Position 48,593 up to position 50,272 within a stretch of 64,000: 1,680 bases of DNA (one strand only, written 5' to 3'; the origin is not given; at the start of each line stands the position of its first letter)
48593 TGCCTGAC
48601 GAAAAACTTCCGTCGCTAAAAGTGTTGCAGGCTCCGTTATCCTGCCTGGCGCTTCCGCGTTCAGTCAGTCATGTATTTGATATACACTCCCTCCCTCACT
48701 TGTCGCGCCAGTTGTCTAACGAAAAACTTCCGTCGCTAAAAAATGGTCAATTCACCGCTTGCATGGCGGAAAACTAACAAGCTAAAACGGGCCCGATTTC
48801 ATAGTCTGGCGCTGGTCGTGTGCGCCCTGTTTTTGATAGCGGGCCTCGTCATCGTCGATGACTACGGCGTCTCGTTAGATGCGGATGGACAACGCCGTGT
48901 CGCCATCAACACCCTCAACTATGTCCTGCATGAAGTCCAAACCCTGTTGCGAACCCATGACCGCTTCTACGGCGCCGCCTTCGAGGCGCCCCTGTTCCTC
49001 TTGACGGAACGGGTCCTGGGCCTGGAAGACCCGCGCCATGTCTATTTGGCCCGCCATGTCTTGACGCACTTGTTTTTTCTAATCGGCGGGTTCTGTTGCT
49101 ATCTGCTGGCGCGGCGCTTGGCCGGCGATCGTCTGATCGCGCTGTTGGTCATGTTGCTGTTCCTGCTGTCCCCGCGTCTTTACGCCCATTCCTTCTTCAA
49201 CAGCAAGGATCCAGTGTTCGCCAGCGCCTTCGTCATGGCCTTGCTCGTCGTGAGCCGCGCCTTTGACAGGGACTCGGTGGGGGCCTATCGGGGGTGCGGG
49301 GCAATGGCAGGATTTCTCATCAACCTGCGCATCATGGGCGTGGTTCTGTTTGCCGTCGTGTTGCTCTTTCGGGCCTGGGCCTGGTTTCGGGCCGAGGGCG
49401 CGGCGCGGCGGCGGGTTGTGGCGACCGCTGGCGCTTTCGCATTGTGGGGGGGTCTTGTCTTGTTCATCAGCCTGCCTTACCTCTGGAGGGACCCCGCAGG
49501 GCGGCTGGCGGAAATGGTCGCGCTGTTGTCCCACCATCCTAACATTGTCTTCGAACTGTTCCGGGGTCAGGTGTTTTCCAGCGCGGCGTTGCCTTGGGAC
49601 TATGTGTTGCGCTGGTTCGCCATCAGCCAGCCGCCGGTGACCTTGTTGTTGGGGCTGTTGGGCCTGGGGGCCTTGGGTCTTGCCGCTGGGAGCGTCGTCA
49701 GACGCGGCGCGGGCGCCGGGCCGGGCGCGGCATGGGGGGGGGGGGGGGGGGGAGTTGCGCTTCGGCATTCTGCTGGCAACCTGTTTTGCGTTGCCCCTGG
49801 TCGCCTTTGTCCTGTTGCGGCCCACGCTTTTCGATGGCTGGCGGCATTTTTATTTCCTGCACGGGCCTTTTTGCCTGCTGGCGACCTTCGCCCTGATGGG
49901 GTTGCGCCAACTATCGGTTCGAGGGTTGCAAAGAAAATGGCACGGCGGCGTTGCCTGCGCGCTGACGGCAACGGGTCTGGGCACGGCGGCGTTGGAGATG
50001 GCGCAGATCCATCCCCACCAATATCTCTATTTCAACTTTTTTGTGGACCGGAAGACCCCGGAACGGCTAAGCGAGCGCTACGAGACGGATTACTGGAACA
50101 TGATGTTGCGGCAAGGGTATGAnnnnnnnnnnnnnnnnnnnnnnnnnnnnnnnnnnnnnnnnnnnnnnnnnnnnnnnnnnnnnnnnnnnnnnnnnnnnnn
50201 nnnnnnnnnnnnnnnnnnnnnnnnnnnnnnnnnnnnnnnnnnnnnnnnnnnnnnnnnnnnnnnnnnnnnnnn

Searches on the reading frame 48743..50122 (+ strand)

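Call 13: search_protein_families(library=pfam, proteins=[window:48743-50122:+], max_evalue=0.001)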
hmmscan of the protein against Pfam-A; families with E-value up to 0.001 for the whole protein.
window:48743-50122:+ (459 aa): 1 family
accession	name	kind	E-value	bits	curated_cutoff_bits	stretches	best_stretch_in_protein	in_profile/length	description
PF13231.12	PMT_2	-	3.1e-06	27.9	26.1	1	106-235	26-146/160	Dolichyl-phosphate-mannose-protein mannosyltransferase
